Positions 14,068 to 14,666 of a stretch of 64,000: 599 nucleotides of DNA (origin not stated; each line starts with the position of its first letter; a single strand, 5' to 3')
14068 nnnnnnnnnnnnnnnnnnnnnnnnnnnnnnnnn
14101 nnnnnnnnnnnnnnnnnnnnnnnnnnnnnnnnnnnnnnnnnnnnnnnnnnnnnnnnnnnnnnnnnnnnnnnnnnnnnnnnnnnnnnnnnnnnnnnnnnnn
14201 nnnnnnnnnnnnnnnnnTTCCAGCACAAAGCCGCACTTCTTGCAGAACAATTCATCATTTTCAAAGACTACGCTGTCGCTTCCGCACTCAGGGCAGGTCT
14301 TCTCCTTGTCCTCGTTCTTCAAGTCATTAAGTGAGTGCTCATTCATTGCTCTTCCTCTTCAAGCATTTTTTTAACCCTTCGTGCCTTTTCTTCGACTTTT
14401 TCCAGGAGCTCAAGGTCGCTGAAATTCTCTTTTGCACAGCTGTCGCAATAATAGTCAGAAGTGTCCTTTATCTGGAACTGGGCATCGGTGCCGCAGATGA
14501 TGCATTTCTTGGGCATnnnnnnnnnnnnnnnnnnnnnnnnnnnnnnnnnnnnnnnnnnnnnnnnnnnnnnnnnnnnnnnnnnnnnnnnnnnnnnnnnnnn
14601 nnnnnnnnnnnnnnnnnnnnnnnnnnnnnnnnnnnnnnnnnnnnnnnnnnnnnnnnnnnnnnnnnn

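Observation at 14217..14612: Stand-alone TFB zinc-ribbon mini-protein start-stop overlapped (ATGA) with a second Zn-ribbon protein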

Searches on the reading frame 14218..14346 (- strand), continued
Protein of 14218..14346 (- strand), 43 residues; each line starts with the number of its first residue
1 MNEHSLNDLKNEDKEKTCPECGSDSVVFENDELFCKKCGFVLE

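Call 51: find_homologous_proteins(query=A1, max_evalue=0.001)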
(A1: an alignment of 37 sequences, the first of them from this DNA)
Query A1 (37 sequences) (43 aa, profile of the alignment): 418 proteins with E <= 0.001 among 1247 candidates; the best 120 are listed.
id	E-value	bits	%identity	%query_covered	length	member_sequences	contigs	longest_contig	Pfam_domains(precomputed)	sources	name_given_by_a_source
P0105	1.1e-19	87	52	98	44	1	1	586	PF11781.14,PF08271.18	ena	-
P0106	4.7e-19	85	56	100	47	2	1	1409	PF11781.14,PF08271.18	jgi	-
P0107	6.2e-19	85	40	100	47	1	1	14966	PF08271.18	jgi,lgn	-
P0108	6.6e-19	85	55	98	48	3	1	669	PF08271.18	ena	-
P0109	9.1e-19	85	53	100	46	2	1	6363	PF11781.14,PF08271.18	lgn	-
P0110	1.6e-18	84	54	95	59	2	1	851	PF08271.18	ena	-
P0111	1.8e-18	84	51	100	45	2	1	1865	PF08271.18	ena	-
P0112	2.1e-18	83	52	98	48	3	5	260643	PF08271.18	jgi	-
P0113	2.3e-18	83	60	98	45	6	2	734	PF11781.14,PF08271.18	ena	-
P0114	3.9e-18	83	50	98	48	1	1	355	PF08271.18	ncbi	-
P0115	5.8e-18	82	53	100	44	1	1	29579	PF09723.16,PF08271.18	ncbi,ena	-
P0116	5.9e-18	82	45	98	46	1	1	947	PF07282.19,PF08271.18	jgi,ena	-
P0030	6.1e-18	82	48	98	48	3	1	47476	PF08271.18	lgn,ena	-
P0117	7.5e-18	82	53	100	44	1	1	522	PF08271.18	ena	-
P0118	8.2e-18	81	50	98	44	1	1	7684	PF08271.18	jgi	-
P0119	8.8e-18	81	48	98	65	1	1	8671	PF08271.18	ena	-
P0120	9.0e-18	81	52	98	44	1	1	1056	PF08271.18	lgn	-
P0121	9.2e-18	81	50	98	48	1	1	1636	PF08271.18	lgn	-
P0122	1.0e-17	81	57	98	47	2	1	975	PF08271.18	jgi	jgi:ribosomal protein S27AE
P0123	1.0e-17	81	40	100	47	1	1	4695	PF08271.18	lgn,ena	-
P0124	1.3e-17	81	51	95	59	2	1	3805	PF08271.18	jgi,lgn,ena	-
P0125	1.3e-17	81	48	98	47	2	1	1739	PF08792.17,PF08271.18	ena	-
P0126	1.5e-17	81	47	100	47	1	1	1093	PF08271.18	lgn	-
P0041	1.5e-17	81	46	91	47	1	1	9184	PF08271.18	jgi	-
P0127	1.5e-17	81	45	98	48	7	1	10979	PF08271.18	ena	-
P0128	1.5e-17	81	46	95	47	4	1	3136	PF13240.12,PF08271.18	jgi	-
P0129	1.6e-17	81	50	98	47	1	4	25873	PF07282.19,PF08271.18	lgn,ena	-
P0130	1.7e-17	80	49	95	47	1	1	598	PF11781.14,PF08271.18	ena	-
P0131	1.9e-17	80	45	98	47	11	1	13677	PF08271.18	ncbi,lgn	-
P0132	2.5e-17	80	40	98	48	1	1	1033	PF08271.18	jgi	-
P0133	3.2e-17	80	45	98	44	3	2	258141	PF11781.14,PF08271.18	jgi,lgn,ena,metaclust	metaclust:\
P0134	3.2e-17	80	56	95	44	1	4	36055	PF11781.14,PF08271.18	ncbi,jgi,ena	-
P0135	3.3e-17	80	50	98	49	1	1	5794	PF08792.17,PF08271.18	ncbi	-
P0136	3.3e-17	80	57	98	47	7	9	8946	PF08271.18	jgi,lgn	-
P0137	3.8e-17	79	48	98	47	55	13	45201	PF08271.18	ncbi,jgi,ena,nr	ncbi:MAG TPA: TFIIB-type zinc ribbon-containing protein [Candidatus Brocadiales bacterium]|nr:TFIIB-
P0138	3.8e-17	79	54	95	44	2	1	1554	PF08271.18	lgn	-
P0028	3.9e-17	79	50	98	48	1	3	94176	PF08271.18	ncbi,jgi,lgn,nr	ncbi:MAG: TFIIB-type zinc ribbon-containing protein [Candidatus Woesearchaeota archaeon]|jgi:ribosom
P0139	4.4e-17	79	48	98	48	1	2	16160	PF08271.18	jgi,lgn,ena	-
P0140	4.7e-17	79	52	98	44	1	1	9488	PF11781.14,PF08271.18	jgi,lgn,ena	-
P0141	4.7e-17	79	46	95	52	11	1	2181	PF08271.18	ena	-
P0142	4.7e-17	79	53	100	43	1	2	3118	PF08271.18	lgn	-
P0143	4.8e-17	79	52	98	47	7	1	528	PF11781.14,PF08271.18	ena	-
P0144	5.1e-17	79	50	98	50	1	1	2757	PF11781.14,PF08271.18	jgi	-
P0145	5.3e-17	79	48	98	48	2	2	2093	PF07282.19,PF08271.18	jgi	-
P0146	5.5e-17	79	43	98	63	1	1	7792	PF08271.18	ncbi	-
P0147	5.6e-17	79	44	91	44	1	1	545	PF11781.14,PF08271.18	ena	-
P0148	5.8e-17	79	46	95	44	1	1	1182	PF08271.18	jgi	jgi:hypothetical protein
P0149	6.1e-17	79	49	100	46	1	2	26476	PF08271.18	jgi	jgi:ribosomal protein S27AE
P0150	7.1e-17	78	45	98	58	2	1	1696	PF08271.18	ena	-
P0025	7.6e-17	78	57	98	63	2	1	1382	PF08271.18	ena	-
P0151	7.7e-17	78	46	95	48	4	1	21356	PF08271.18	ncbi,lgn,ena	ncbi:MAG: TFIIB-type zinc ribbon-containing protein [Nanoarchaeota archaeon]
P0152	7.8e-17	78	51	100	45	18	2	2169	PF08271.18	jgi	jgi:hypothetical protein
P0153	8.0e-17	78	51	95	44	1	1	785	PF08271.18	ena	-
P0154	8.0e-17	78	44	95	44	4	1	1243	PF11781.14,PF08271.18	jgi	jgi:uncharacterized Zn finger protein (UPF0148 family)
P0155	8.4e-17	78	43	98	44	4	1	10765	PF08271.18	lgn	-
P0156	8.5e-17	78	57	98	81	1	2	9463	PF08271.18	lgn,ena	-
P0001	9.6e-17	78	100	100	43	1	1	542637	PF13240.12,PF08792.17,PF08271.18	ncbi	ncbi:MAG: TFIIB-type zinc ribbon-containing protein [Candidatus Woesearchaeota archaeon]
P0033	1.0e-16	78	48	98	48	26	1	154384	PF08271.18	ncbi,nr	ncbi:hypothetical protein HYX02_05870 [Candidatus Woesearchaeota archaeon]|nr:hypothetical protein [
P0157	1.0e-16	78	49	100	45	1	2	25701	PF08271.18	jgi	-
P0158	1.1e-16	78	48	98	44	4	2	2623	PF08271.18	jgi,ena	-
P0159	1.1e-16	78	51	91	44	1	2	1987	PF11781.14,PF08271.18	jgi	jgi:ribosomal protein L37AE/L43A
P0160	1.1e-16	78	55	98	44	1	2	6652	PF08271.18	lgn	-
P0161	1.1e-16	78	54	95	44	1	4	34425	PF08271.18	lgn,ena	-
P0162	1.3e-16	78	49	100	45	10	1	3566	PF08271.18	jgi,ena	-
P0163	1.3e-16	78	48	98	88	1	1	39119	PF08271.18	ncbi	-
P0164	1.4e-16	78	43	98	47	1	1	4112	PF08271.18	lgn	-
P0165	1.4e-16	78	56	91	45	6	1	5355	PF08271.18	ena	-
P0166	1.4e-16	78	51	91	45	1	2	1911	PF08271.18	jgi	-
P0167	1.6e-16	77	45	98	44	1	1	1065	PF08271.18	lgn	-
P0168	1.6e-16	77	57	98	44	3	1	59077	PF08271.18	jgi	-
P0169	1.6e-16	77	52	98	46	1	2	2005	PF08271.18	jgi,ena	-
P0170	1.6e-16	77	48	98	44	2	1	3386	PF08271.18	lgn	-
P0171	1.7e-16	77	43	98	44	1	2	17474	PF08271.18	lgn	-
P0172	1.8e-16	77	48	98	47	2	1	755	PF08271.18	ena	-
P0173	1.8e-16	77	50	98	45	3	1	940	PF08271.18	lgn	-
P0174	1.9e-16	77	50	98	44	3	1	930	PF11781.14,PF08271.18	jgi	jgi:uncharacterized Zn finger protein (UPF0148 family)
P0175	2.0e-16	77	49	95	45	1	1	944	PF08271.18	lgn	-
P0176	2.1e-16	77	48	98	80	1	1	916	PF08271.18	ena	-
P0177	2.2e-16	77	40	98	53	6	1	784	PF08271.18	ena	-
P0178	2.2e-16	77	46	95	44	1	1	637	PF08271.18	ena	-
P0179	2.4e-16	77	51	91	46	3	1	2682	PF13248.12,PF08271.18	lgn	-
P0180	2.4e-16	77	48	98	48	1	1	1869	PF11781.14,PF08271.18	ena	-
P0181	2.5e-16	77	40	98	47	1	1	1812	PF08271.18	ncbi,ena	-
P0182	2.5e-16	77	59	91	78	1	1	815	PF08271.18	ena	-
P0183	2.7e-16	77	40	98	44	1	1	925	PF08271.18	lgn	-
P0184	2.7e-16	77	49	100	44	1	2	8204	PF08271.18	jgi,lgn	-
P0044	2.8e-16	77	45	98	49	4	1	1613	PF08271.18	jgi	jgi:hypothetical protein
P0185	2.9e-16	77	59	91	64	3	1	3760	PF08271.18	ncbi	-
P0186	2.9e-16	77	56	100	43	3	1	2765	PF08792.17,PF08271.18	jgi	jgi:transposase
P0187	3.1e-16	76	52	98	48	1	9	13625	PF08792.17,PF08271.18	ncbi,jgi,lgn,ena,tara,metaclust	tara:strand:- start:2923 stop:3069 length:147 start_codon:yes stop_codon:yes gene_type:complete|meta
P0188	3.1e-16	76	51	91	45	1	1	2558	PF08792.17,PF08271.18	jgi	jgi:hypothetical protein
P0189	3.2e-16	76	40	93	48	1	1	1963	PF07282.19,PF08271.18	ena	-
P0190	3.3e-16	76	46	95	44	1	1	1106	PF08271.18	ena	-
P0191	3.3e-16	76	54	91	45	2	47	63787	PF08271.18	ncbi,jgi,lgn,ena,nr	ncbi:hypothetical protein J4458_05740 [Candidatus Woesearchaeota archaeon]|nr:hypothetical protein [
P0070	3.3e-16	76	47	88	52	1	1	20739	PF08271.18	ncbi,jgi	-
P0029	3.4e-16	76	62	91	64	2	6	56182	PF08271.18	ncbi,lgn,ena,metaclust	metaclust:\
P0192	3.6e-16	76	58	100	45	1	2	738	PF08271.18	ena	-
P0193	3.7e-16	76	46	95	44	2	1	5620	PF08792.17,PF08271.18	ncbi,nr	ncbi:hypothetical protein KY361_07730 [Candidatus Woesearchaeota archaeon]|nr:hypothetical protein [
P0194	3.8e-16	76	40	93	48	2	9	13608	PF08271.18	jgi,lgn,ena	-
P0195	3.9e-16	76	45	98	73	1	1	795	PF11781.14,PF08271.18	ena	-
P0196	3.9e-16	76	45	98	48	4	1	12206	PF08271.18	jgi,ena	-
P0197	4.1e-16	76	43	98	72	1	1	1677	PF08271.18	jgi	jgi:hypothetical protein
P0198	4.1e-16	76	54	91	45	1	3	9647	PF13248.12,PF08271.18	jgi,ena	-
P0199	4.3e-16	76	53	100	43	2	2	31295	PF08792.17,PF07282.19,PF08271.18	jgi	jgi:transposase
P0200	4.7e-16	76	48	98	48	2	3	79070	PF08271.18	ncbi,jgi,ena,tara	jgi:ribosomal protein S27E|tara:strand:+ start:34179 stop:34325 length:147 start_codon:yes stop_codo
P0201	4.7e-16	76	50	98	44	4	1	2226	PF08792.17,PF11781.14,PF08271.18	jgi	jgi:DNA-directed RNA polymerase subunit RPC12/RpoP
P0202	4.7e-16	76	45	98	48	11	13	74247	PF08271.18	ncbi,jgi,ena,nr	ncbi:MAG TPA: TFIIB-type zinc ribbon-containing protein [Candidatus Nanoarchaeia archaeon]|nr:TFIIB-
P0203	5.3e-16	76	50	98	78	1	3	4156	PF08271.18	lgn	-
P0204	5.4e-16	76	61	95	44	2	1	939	PF08792.17,PF08271.18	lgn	-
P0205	5.5e-16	76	51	100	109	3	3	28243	PF08271.18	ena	-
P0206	5.5e-16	76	47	100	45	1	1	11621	PF11781.14,PF08271.18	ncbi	ncbi:MAG: TFIIB-type zinc ribbon-containing protein [Candidatus Woesearchaeota archaeon]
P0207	5.6e-16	76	54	91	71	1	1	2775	PF08271.18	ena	-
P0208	5.7e-16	76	53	100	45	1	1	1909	PF13248.12,PF08271.18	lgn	-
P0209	5.7e-16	76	50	98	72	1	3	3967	PF08271.18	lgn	-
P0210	5.7e-16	76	44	100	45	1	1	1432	PF08271.18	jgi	jgi:ribosomal protein S27E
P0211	6.0e-16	76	54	91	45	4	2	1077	PF13248.12,PF08271.18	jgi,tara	jgi:hypothetical protein|tara:strand:+ start:266 stop:403 length:138 start_codon:yes stop_codon:yes 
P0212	6.0e-16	76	44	95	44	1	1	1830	PF08271.18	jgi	jgi:ribosomal protein S27AE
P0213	6.3e-16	75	59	91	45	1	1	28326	PF13248.12,PF08271.18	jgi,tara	jgi:hypothetical protein|tara:strand:+ start:1305 stop:1442 length:138 start_codon:yes stop_codon:ye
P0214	6.5e-16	75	46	95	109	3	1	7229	PF08271.18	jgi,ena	-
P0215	6.6e-16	75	51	100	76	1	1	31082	PF08271.18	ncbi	ncbi:MAG: hypothetical protein QXK37_04215, partial [Candidatus Woesearchaeota archaeon]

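Call 56: search_protein_families(library=pfam, proteins=[L013:2987-3844:+, L017:4108-4815:+, L032:3995-4840:+, L019:470-766:+, L028:504-1232:+, L013:4168-5994:+], max_evalue=0.01)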
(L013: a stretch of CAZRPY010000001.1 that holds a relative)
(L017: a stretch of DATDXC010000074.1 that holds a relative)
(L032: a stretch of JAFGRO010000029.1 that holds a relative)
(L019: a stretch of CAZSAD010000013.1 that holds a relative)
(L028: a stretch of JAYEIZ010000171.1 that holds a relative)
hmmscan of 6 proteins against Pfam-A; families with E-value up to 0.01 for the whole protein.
L013:2987-3844:+ (285 aa): 1 family
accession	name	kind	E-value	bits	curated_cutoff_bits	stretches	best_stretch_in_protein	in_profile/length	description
PF00215.30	OMPdecase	-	1.2e-25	91.1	27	1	22-239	4-192/221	Orotidine 5'-phosphate decarboxylase / HUMPS family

L017:4108-4815:+ (235 aa): 0 families

L032:3995-4840:+ (281 aa): 1 family
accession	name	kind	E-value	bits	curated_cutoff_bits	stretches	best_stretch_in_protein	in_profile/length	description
PF08271.17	Zn_Ribbon_TF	-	3.2e-08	33.4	29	1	1-35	1-37/43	TFIIB zinc-binding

L019:470-766:+ (98 aa): 3 families
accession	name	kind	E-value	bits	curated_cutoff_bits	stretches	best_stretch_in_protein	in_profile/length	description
PF21476.4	PF0610-like_N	-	3e-06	27.8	33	1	2-49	1-48/50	PF0610-like, N-terminal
PF23470.1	Zn_ribbon_PF0610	-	3.2e-06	27.2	26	1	53-94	1-37/39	PF0610 rubredoxin-like zinc beta-ribbon domain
PF09723.15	Zn_ribbon_8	-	0.0033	17.9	34.4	1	55-84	7-35/41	Zinc ribbon domain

L028:504-1232:+ (242 aa): 0 families

L013:4168-5994:+ (608 aa): 3 families
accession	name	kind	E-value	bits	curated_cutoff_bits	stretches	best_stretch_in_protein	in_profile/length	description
PF00932.25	LTD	-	9.5e-15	55.4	34.3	1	22-141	6-107/109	Lamin Tail Domain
PF11797.14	WxLIP_HBD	-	0.0013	19.1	28.9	0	475-512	99-136/138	WxL Interacting Protein, host binding domain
PF01835.25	MG2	-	0.0053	17.5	32.8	0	212-266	31-81/96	MG2 domain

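Call 62: find_related_loci(query=A2, collection=viral_contigs, flank=4000)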
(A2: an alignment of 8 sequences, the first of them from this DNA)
Query A2 (43 aa) in viral_contigs; peptide patterns used: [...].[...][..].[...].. (x = any residue, [..] = any of these).
32 stretches matched a pattern; 1 encode a relative of the query (tblastn E <= 1e-3); 1 distinct loci.
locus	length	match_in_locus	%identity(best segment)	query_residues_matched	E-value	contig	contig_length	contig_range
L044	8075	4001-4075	48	17-41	4e-7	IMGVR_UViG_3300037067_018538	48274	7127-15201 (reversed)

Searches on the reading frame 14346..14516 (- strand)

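Call 24: search_protein_families(library=ncbifam, proteins=[window:14346-14516:-], max_evalue=1)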
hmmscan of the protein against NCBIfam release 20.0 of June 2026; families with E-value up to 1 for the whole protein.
seq(57 aa): 2 families
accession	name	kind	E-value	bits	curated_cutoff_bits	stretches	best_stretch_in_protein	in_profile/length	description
NF001641.0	PRK00419.1-3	equivalog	0.082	12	326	1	17-54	108-144/323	DNA primase small subunit PriS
NF045720.1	rubredox_RCKP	subfamily_domain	0.1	12.2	45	1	2-15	19-32/34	RCKP-type rubredoxin-like domain-containing protein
